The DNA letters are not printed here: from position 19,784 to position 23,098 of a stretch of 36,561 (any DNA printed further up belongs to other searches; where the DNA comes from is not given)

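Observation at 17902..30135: Seven-gene ABC operon with two permease pairs, one giant CBM-SBP, an NHL-TPR-Yip1 membrane protein and a 1004-aa secreted protein, but no ATPase or regulator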

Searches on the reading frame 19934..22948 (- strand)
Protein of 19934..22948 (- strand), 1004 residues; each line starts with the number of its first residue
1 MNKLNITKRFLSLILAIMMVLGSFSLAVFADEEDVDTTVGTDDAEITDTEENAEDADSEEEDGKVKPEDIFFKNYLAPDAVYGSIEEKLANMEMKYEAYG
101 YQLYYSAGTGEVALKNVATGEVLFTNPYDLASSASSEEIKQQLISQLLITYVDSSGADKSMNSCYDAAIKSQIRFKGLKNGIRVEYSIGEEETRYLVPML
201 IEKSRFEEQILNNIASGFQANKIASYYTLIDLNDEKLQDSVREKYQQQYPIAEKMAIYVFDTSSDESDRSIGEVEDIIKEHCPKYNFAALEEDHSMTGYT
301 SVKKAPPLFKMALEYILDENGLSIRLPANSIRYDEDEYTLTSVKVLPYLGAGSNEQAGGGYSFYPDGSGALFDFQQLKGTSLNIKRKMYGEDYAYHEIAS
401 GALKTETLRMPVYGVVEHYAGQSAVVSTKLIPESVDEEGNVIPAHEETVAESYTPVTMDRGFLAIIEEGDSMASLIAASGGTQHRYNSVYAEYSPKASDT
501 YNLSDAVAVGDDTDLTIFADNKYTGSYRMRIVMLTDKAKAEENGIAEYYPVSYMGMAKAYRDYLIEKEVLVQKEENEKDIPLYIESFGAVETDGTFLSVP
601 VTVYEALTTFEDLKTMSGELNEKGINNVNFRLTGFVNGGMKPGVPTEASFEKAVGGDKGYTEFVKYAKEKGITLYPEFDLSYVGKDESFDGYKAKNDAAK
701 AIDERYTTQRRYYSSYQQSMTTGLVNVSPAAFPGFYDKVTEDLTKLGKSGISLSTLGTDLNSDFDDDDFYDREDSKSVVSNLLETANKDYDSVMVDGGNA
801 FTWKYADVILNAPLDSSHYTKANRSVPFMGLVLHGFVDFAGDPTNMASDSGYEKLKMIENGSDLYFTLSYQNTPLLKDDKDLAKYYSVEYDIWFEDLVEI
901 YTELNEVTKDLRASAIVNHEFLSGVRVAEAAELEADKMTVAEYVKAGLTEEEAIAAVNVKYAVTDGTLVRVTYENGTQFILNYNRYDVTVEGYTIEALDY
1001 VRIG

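Call 3: search_protein_families(library=pfam, proteins=[window:19934-22948:-], max_evalue=0.01)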
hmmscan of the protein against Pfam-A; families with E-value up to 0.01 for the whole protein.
window:19934-22948:- (1004 aa): 1 family
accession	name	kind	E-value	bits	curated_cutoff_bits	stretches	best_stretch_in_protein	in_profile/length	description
PF18952.6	DUF5696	-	3.8e-151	505.1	25.6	3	457-924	131-579/612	Family of unknown function (DUF5696)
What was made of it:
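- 19934..22948 (-): Secreted 1004-aa DUF5696 protein with a predicted GH129/GH101-like fold (N-terminal beta-sandwich plus a (beta/alpha)8 barrel). The invariant motif LNSDF lies at 20657-20671; its Asp, D763, is the candidate nucleophile. Pfam E=4e-151 (call 3).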

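Call 7: search_protein_families(library=ncbifam, proteins=[window:19934-22948:-], max_evalue=0.001)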
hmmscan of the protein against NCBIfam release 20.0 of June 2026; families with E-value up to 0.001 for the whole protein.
window:19934-22948:- (1004 aa): 0 families

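Call 12: search_solved_structures(query=window:19934-22948:-, max_evalue=1)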
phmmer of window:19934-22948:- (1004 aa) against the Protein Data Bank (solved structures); distinct sequences matched with E-value up to 1: 13.
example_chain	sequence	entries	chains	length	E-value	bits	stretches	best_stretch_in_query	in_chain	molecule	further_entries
2ipj_A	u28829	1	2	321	0.24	12.6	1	42-133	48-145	Aldo-keto reductase family 1 member C2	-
1j96_A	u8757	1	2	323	0.24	12.6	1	42-133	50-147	3alpha-hydroxysteroid dehydrogenase type 3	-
1ihi_A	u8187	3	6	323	0.24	12.6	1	42-133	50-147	3-ALPHA-HYDROXYSTEROID DEHYDROGENASE | Aldo-keto reductase family 1 member C2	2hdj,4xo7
1xjb_A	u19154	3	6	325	0.25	12.6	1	42-133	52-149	Aldo-keto reductase family 1 member C2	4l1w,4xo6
4jq1_A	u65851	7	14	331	0.25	12.5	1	42-133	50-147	Aldo-keto reductase family 1 member C2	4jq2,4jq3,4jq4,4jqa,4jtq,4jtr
4l1x_A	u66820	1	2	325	0.31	12.3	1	42-133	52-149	Aldo-keto reductase family 1 member C2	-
3pg8_A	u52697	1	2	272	0.31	12.2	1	452-569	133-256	Phospho-2-dehydro-3-deoxyheptonate aldolase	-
3gug_A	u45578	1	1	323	0.4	11.9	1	42-133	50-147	Aldo-keto reductase family 1 member C1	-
3c3u_A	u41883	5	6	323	0.4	11.9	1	42-133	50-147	Aldo-keto reductase family 1 member C1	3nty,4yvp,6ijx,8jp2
1mrq_A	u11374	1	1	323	0.4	11.9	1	42-133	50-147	Aldo-keto reductase family 1 member C1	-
6a7a_A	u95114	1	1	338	0.44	11.8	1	42-133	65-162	Aldo-keto reductase family 1 member C1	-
1rzm_A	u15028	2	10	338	0.48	11.6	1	452-569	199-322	Phospho-2-dehydro-3-deoxyheptonate aldolase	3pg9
1vr6_A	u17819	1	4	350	0.52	11.5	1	452-569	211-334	Phospho-2-dehydro-3-deoxyheptonate aldolase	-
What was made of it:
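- On GH129 / GH101 glycoside hydrolases: The single sequence gives no hit (call 12).
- Tried and rejected: Searches against PDB and NCBIfam gave nothing usable (calls 7, 12).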

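Call 15: find_homologous_proteins(query=window:19934-22948:-, max_evalue=1e-10)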
Query window:19934-22948:- (1004 aa): 1201 proteins with E <= 1e-10 among 8000 candidates; the best 120 are listed.
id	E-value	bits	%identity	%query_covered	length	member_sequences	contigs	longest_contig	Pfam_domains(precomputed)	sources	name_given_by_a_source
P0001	0.0e+0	2218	100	100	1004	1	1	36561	PF18952.7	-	-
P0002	0.0e+0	1238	56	99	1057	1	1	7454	PF18952.7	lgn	-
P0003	0.0e+0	1213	57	100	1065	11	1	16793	PF18952.7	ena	-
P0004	0.0e+0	1192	55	100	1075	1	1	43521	PF18952.7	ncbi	-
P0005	0.0e+0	1181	59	93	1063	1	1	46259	PF18952.7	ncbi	-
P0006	0.0e+0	1176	54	100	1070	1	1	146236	PF18952.7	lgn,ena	-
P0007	0.0e+0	1154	55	100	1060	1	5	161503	PF18952.7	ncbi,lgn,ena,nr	ncbi:MAG: hypothetical protein IKT46_05125 [Clostridia bacterium]|nr:hypothetical protein [Clostridi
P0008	0.0e+0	1154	55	92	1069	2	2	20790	PF18952.7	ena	-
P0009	0.0e+0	1144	55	93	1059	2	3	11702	PF18952.7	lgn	-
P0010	0.0e+0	1142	55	92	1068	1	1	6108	PF18952.7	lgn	-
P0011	0.0e+0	1139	55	93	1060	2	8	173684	PF18952.7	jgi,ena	-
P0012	0.0e+0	1127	54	93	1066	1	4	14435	PF18952.7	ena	-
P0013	0.0e+0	1125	55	93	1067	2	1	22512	PF18952.7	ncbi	-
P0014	0.0e+0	1118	57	85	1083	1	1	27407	PF18952.7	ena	-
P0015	0.0e+0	1112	54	93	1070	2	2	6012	PF18952.7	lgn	-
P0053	4.2e-259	881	49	85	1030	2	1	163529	PF18952.7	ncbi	ncbi:MAG: DUF5696 domain-containing protein [Eubacteriales bacterium]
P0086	2.0e-253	862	45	93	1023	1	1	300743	PF18952.7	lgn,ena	-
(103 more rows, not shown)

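Call 16: find_encoding_contigs(protein=P0007, flank=10000, max_places=1)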
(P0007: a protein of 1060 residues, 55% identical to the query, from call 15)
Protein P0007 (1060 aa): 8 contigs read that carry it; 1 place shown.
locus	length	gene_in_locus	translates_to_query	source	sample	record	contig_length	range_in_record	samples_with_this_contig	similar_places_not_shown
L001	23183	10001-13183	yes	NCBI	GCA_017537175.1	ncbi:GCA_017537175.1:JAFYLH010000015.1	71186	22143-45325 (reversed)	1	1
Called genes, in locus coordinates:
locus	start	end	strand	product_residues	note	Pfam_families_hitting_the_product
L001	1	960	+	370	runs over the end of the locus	PF00005:ABC_tran, PF03215:Rad17 (faint), PF02463:SMC_N (faint), PF13304:AAA_21 (faint), PF17912:OB_MalK, PF08402:TOBE_2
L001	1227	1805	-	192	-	PF12917:YfbR-like, PF13023:HD_3, PF01966:HD (faint)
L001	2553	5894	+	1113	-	PF01547:SBP_bac_1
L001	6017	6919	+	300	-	PF00528:BPD_transp_1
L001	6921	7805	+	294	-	PF00528:BPD_transp_1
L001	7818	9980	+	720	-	PF01436:NHL (faint), PF04893:Yip1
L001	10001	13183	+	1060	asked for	PF18952:DUF5696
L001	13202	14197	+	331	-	PF00528:BPD_transp_1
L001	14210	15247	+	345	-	PF00528:BPD_transp_1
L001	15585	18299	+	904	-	PF03629:SASA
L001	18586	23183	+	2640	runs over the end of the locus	PF05257:CHAP, PF08239:SH3_3, PF00959:Phage_lysozyme, PF08239:SH3_3, PF09479:Flg_new, PF09992:NAGPA, PF09479:Flg_new, PF08239:SH3_3 (weak), +2 more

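Call 17: find_encoding_contigs(protein=P0053, flank=10000, max_places=1)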
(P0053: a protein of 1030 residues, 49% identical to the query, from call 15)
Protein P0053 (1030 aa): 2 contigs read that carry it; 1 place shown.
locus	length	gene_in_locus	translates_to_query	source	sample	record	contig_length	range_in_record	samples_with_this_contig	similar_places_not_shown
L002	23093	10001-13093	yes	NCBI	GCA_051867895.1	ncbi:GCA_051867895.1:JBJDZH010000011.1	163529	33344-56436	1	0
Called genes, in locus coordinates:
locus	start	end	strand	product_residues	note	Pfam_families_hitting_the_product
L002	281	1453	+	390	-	PF00266:Aminotran_5, PF00155:Aminotran_1_2 (faint)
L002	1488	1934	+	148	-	PF01592:NifU_N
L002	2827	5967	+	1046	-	PF25275:Golvesin_C (faint), PF01547:SBP_bac_1, PF13416:SBP_bac_8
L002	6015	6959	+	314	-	PF00528:BPD_transp_1 (faint)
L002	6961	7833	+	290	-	PF00528:BPD_transp_1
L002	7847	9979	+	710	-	PF01436:NHL (faint), PF07719:TPR_2 (faint), PF13432:TPR_16, PF04893:Yip1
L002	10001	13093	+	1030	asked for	PF18952:DUF5696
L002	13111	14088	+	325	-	PF00528:BPD_transp_1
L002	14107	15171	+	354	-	PF00528:BPD_transp_1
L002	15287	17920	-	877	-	PF01411:tRNA-synt_2c, PF07973:tRNA_SAD, PF02272:DHHA1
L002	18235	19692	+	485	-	PF22848:ASD1_dom, PF06964:Alpha-L-AF_C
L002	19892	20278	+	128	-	-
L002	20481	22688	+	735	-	PF14498:Glyco_hyd_65N_2, PF22124:Glyco_hydro_95_cat, PF21307:Glyco_hydro_95_C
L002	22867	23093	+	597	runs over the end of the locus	PF00664:ABC_membrane, PF00005:ABC_tran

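Call 18: find_encoding_contigs(protein=P0086, flank=10000, max_places=1)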
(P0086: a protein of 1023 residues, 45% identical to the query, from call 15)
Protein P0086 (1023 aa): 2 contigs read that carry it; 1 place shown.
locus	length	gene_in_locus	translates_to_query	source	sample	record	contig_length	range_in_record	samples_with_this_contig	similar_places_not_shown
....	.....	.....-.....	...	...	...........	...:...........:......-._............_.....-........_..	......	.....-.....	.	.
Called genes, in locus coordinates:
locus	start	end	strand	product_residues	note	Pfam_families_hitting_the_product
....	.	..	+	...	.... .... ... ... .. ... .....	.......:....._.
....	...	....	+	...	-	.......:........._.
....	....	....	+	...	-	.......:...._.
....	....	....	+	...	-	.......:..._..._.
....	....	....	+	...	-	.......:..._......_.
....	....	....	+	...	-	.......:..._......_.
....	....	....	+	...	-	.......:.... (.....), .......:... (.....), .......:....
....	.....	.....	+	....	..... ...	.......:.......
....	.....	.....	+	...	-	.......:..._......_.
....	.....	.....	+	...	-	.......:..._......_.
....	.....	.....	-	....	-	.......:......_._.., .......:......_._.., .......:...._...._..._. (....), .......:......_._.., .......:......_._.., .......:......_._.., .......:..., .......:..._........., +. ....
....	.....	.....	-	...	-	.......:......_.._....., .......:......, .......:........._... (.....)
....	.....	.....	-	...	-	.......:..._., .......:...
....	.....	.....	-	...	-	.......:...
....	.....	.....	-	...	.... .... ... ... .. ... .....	-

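Call 23: find_related_loci(query=A1, collection=genome_contigs, flank=10000)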
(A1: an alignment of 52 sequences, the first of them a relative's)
Query A1 (1004 aa) in genome_contigs; peptide patterns used: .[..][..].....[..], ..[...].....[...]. (x = any residue, [..] = any of these).
600 stretches matched a pattern (row limit reached: there are more); 584 encode a relative of the query (tblastn E <= 1e-3); the best 80 are kept; 80 distinct loci.
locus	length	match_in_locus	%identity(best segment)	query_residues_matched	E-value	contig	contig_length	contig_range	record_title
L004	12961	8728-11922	56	1-1003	0e+0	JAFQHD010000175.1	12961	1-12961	MAG: Clostridia bacterium isolate RGIG1815 Goat_Cecum-5__c552063, whole genome shotgun sequence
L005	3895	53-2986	58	74-1003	0e+0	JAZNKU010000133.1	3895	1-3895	MAG: Eubacteriales bacterium isolate T1900044673_TS20190139.MAGScoT_cleanbin_000051 SGB_1607_k141_1464830, whole genome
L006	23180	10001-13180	55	1-1003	0e+0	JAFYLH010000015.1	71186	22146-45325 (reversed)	MAG: Clostridia bacterium isolate RGIG7194 Water_buffalos_Cecum-1__c345978, whole genome shotgun sequence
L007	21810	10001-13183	56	1-1003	0e+0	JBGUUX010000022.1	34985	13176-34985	MAG: Eubacteriales bacterium isolate fecal_MAG_474 fecal_MAG_474_contig_0022, whole genome shotgun sequence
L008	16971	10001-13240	54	1-1003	0e+0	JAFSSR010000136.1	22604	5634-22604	MAG: Clostridia bacterium isolate RGIG3438 Goat_Rumen.Co__c1513347, whole genome shotgun sequence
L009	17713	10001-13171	47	4-1002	0e+0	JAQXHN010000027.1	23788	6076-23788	MAG: Clostridia bacterium isolate SUG1201 k141_4354405, whole genome shotgun sequence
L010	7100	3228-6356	48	8-1003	0e+0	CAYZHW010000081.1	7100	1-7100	MAG TPA_asm: uncultured Lachnospiraceae bacterium isolate SRP315200_co2_712 genome assembly, contig: NODE_17851_length_7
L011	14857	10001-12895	47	81-1003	0e+0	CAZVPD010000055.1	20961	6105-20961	MAG TPA_asm: uncultured Lachnospiraceae bacterium isolate SRP192927_co1_887 genome assembly, contig: NODE_4966_length_20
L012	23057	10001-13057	44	1-1003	0e+0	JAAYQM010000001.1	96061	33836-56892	MAG: Clostridiales bacterium isolate AS22ysBPME_47 7362_AS22, whole genome shotgun sequence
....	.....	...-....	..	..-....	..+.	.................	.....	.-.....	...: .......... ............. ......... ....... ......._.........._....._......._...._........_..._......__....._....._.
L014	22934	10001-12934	46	86-1002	0e+0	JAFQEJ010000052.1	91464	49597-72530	MAG: Clostridia bacterium isolate RGIG1743 Goat_Cecum-3__c895542, whole genome shotgun sequence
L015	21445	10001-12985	43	7-1003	0e+0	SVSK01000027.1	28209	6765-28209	MAG: Oscillospiraceae bacterium isolate SIG667 NODE_33833_length_28209_cov_7.379211, whole genome shotgun sequence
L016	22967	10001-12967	45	9-1001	0e+0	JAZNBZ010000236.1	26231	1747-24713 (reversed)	MAG: Candidatus Flemingiibacterium sp. isolate T1900044738_TS20190204.MAGScoT_cleanbin_000026 SGB_2036_k141_1114658, who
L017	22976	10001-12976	44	9-1001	0e+0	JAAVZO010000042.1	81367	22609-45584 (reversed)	MAG: Clostridiales bacterium isolate ABMPRH_126_1 k141_1508224, whole genome shotgun sequence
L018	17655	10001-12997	44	9-1003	0e+0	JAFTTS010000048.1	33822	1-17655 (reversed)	MAG: Clostridia bacterium isolate RGIG4141 Roe_deer_Colon-1__c278434, whole genome shotgun sequence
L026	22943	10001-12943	49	81-1004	0e+0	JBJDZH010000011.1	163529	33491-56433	MAG: Eubacteriales bacterium isolate LOHA39_bin.046 NODE_25_length_163529_cov_20.122698, whole genome shotgun sequence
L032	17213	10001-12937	48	81-1004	0e+0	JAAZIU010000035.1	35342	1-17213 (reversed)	MAG: Clostridiales bacterium isolate AS21ysBPME_12 233682_AS21, whole genome shotgun sequence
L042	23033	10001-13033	42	1-1004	0e+0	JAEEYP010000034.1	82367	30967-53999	MAG: Clostridiales bacterium isolate Tb.RUG.63 k141_4077560_flag=0_multi=17.0007_len=82367, whole genome shotgun sequenc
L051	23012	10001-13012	45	8-1004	0e+0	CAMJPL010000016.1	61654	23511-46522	MAG: uncultured Clostridia bacterium isolate SRR12081301_bin.2_metaWRAP_v1.3_MAG genome assembly, contig: ERZ12289766.56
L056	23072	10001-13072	43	2-1004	0e+0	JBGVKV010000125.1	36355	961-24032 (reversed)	MAG: Eubacteriales bacterium isolate fecal_MAG_297 fecal_MAG_297_contig_0125, whole genome shotgun sequence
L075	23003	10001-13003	41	9-1004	0e+0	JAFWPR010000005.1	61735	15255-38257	MAG: Clostridia bacterium isolate RGIG5957 Sheep_Omasum-2__c31855, whole genome shotgun sequence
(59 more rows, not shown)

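Call 36: predict_structure(alignment_id=A1)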
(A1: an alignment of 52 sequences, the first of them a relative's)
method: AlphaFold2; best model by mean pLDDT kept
length: 1004 residues; sequences in the alignment: 52
mean_pLDDT: 82.7   pTM: 0.81
mean pLDDT of the five models: 82.7, 82.6, 80.5, 79.5, 77.3
residues with pLDDT >= 90: 404; 70-90: 454; 50-70: 84; < 50: 62
segments of 3 or more residues with pLDDT < 50: 1-4, 24-72, 398-403, 508-510
pLDDT, mean of each block of 10 residues (from residue 1): 55 72 44 30 31 31 34 53 83 92 90 93 89 82 91 82 88 90 92 78 91 84 88 86 86 89 67 83 84 85 78 94 91 84 91 79 78 76 81 62 65 91 84 76 78 88 93 87 86 77 56 65 77 93 91 93 95 81 95 80 93 96 94 91 85 94 94 93 73 84 81 71 86 93 92 88 83 90 95 91 93 78 80 93 89 93 95 88 88 94 93 92 90 88 89 85 88 94 93 94 89
secondary structure, 60 per line:
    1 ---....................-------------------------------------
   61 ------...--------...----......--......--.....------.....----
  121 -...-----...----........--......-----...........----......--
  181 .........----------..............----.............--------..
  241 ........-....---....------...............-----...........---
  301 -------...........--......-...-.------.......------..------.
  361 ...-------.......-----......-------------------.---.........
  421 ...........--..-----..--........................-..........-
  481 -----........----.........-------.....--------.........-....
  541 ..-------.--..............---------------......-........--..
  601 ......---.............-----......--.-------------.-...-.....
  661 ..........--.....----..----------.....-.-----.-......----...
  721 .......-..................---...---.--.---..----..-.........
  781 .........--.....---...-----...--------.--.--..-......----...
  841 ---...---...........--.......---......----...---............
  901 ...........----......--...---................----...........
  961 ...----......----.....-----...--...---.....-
elements in order (helices of 4 or more, strands of 3 or more residues): H4-23 H85-90 E93-98 E101-105 E112-116 E122-124 H137-144 E147-152 E158-162 H163-168 E173-178 E181-189 E200-202 H203-213 H218-226 E227-230 H239-248 H250-253 E257-260 H267-281 H287-297 E308-318 E321-326 E339-345 E360-363 E371-373 H374-377 E383-388 E412-431 E445-468 E473-479 E486-493 E498-502 H503-506 E514-518 E527-535 H537-542 H553-566 E582-587 E589-596 E599-606 H610-622 E628-633 H656-670 E673-677 H694-697 E708-713 E718-727 H729-746 E750-752 H772-789 E792-796 E808-810 H828-833 E838-840 H850-860 E863-869 H873-878 H890-911 E916-921 E924-926 H930-945 H950-961 E968-973 E978-982 E988-990 E993-995 E999-1003
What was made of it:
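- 19934..22948 (-): AF2 pLDDT 82.7, pTM 0.81 (call 36).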
